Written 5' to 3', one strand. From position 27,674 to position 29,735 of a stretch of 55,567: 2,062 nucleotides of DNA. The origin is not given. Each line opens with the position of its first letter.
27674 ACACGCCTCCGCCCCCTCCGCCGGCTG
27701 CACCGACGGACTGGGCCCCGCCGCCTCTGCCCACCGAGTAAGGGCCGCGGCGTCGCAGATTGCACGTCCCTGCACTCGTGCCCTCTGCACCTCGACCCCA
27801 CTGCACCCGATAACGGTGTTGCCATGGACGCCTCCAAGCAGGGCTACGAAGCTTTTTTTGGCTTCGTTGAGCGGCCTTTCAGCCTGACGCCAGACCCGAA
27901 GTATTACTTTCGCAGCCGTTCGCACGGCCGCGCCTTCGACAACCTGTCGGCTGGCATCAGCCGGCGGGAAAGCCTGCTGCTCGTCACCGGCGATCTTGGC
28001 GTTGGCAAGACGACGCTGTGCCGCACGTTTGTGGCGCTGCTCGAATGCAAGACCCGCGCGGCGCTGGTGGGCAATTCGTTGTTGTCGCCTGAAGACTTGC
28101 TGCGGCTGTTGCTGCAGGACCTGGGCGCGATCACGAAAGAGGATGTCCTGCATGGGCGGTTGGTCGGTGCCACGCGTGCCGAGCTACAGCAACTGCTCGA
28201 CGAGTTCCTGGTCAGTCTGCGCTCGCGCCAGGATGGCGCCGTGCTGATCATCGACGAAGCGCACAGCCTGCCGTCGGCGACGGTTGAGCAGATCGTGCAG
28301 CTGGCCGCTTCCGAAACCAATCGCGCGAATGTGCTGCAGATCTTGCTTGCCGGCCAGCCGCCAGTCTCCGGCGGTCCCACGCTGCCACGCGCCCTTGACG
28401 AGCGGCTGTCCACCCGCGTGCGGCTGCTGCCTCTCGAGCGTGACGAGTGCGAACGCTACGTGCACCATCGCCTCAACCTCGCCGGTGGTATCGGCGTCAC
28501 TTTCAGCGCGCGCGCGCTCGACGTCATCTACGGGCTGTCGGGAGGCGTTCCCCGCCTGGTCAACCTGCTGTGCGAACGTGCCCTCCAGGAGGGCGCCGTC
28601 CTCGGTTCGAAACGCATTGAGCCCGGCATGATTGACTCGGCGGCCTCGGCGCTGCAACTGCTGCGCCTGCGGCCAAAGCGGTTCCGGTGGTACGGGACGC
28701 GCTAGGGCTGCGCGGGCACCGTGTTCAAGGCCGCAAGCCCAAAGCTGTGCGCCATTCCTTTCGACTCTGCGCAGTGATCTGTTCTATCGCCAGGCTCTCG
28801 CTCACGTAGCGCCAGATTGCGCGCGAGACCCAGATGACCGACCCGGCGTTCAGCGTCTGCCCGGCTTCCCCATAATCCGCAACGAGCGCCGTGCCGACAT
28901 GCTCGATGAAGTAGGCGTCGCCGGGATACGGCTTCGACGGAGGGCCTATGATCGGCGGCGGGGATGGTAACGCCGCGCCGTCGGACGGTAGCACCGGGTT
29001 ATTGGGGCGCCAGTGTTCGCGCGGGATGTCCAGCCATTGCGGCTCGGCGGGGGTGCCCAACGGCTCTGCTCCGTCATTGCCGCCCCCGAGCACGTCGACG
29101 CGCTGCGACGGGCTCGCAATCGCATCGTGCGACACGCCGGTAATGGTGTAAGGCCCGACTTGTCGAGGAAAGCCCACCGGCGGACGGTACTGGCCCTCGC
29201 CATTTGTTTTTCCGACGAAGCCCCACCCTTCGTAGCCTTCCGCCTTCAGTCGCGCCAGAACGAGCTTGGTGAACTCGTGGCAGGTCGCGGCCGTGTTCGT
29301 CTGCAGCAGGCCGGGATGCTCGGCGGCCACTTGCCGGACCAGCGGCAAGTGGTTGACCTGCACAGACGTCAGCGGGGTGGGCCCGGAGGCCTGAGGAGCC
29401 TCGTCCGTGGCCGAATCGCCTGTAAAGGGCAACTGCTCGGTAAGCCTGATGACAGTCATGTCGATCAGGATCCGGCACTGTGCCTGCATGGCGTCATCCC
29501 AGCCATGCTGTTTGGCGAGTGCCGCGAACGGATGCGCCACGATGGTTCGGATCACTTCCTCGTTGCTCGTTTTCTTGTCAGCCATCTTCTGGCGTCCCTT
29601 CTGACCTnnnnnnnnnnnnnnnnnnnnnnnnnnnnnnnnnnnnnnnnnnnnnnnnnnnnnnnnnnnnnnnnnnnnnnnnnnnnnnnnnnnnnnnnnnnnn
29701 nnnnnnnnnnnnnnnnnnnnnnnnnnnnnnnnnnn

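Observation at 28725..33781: Self-contained three-gene heme operon: oversized partner-less P450, secreted two-CxxCH peroxidase-like protein, family-less third protein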

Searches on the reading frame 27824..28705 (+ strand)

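Call 55: search_protein_families(library=pfam, proteins=[window:27824-28705:+], max_evalue=0.0001)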
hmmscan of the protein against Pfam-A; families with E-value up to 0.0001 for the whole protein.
window:27824-28705:+ (293 aa): 4 families
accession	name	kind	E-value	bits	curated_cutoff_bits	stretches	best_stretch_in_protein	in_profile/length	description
PF13401.12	AAA_22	-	1.8e-18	67.5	27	1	48-180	4-125/130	AAA domain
PF13191.12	AAA_16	-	6.1e-11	43.5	32.6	1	46-171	21-165/167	AAA ATPase domain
PF00004.35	AAA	-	6e-06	27.2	21.2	1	52-178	1-110/131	ATPase family associated with various cellular activities (AAA)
PF07728.20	AAA_5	-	3.3e-05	24.3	22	0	52-160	2-89/139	AAA domain (dynein-related subfamily)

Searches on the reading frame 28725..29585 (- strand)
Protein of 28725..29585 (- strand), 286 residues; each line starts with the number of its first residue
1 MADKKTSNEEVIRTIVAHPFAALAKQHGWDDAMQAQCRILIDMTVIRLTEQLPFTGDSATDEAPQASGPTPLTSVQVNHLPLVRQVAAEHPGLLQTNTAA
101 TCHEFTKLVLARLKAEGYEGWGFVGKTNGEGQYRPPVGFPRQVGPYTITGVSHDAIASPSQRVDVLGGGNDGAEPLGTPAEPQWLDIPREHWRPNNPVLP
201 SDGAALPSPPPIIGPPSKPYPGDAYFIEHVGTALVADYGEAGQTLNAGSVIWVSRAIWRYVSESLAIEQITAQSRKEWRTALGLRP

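Call 3: search_protein_families(library=pfam, proteins=[window:28725-29585:-], max_evalue=1)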
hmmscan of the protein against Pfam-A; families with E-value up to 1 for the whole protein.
window:28725-29585:- (286 aa): 0 families

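Call 4: search_protein_families(library=ncbifam, proteins=[window:28725-29585:-], max_evalue=1)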
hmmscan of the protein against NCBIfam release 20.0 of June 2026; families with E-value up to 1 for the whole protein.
window:28725-29585:- (286 aa): 0 families

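Call 7: search_solved_structures(query=window:28725-29585:-, max_evalue=10)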
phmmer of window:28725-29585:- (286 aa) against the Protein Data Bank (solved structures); distinct sequences matched with E-value up to 10: 0.

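Call 10: find_homologous_proteins(query=window:28725-29585:-, max_evalue=0.001)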
Query window:28725-29585:- (286 aa): 27 proteins with E <= 0.001 among 2590 candidates.
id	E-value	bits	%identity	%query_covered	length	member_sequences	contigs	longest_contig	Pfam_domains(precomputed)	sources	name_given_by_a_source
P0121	7.8e-186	635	96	100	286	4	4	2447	-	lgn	-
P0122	1.1e-154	532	81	100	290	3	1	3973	-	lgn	-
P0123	7.7e-114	398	84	72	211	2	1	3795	-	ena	-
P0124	1.6e-80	289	62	73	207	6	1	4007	-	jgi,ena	-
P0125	7.5e-78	280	61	73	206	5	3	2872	-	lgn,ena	-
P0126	8.0e-78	280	61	73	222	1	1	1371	-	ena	-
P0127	1.2e-72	263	59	72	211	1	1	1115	-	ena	-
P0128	1.0e-66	244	56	74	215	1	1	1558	-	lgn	-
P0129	1.5e-62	230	75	44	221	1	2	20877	-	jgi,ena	-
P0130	1.6e-60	223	56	71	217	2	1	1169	-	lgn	-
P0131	3.8e-53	199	49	74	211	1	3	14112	-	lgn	-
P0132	1.8e-51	194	49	72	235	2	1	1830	-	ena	-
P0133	5.2e-49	185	46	72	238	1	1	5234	-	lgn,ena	-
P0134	7.1e-49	185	49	72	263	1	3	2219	-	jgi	jgi:hypothetical protein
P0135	1.4e-47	181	48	75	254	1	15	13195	-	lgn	-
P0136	3.5e-47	179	49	72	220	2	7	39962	-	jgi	jgi:hypothetical protein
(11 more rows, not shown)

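Call 52: search_protein_families(library=phrogs, proteins=[window:28725-29585:-], max_evalue=1)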
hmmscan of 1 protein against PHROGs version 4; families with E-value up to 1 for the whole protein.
window:28725-29585:- (286 aa): 0 families

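Call 53: find_encoding_contigs(protein=P0136, flank=6000, max_places=3)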
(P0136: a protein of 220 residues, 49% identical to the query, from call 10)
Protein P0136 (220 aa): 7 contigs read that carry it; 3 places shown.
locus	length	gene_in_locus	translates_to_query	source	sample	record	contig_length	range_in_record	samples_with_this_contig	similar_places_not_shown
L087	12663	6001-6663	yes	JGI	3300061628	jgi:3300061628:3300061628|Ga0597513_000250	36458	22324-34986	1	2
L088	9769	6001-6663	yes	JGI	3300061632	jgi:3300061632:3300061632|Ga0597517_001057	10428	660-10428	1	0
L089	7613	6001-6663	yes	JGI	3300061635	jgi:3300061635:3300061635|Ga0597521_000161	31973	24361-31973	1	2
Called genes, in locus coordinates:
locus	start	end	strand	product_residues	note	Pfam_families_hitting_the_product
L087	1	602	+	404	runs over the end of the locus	-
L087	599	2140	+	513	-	-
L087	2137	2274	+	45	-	-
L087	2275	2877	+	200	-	-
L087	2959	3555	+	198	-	-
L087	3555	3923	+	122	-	-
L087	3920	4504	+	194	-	-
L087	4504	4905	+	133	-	-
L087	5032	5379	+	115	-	-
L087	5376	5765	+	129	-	PF18925:DUF5675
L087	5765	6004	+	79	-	-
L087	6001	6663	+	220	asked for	-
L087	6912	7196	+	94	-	-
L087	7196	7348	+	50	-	-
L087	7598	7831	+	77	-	-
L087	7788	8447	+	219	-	-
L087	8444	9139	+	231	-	PF01170:UPF0020 (faint), PF01555:N6_N4_Mtase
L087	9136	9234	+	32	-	-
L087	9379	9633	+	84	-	-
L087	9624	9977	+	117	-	-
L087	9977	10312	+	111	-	-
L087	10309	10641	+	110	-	PF09152:DUF1937 (weak), PF14359:DUF4406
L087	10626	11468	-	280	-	-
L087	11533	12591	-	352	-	PF00589:Phage_integrase (faint)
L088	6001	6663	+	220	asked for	-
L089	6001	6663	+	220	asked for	-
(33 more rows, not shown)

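Call 54: find_encoding_contigs(protein=P0129, flank=6000, max_places=2)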
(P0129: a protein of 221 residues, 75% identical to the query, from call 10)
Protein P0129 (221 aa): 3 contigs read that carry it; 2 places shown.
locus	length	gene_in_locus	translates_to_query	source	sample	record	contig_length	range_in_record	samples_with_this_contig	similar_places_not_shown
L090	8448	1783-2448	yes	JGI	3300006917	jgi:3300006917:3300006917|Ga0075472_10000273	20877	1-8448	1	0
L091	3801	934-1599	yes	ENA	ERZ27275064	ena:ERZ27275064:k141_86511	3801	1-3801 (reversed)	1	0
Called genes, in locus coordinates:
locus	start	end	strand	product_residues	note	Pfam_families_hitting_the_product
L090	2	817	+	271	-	?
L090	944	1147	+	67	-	-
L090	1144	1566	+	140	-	PF00959:Phage_lysozyme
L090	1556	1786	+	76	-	-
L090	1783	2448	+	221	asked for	-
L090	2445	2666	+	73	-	-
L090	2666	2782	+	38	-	-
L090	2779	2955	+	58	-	-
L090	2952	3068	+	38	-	-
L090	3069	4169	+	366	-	-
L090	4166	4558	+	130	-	-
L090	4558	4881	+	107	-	-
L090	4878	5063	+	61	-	-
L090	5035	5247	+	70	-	-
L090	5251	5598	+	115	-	PF18909:dGTP_diPhyd_N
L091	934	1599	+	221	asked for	-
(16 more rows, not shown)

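Call 96: search_protein_families(library=pfam, proteins=[L087:6001-6663:+, L087:5376-5765:+], max_evalue=0.01)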
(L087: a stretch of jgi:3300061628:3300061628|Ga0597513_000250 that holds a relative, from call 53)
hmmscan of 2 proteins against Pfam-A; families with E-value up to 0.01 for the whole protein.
L087:6001-6663:+ (220 aa): 0 families

L087:5376-5765:+ (129 aa): 1 family
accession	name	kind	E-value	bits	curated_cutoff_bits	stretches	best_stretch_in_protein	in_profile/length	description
PF18925.5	DUF5675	-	2e-31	108.7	26.7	1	5-116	2-112/114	Family of unknown function (DUF5675)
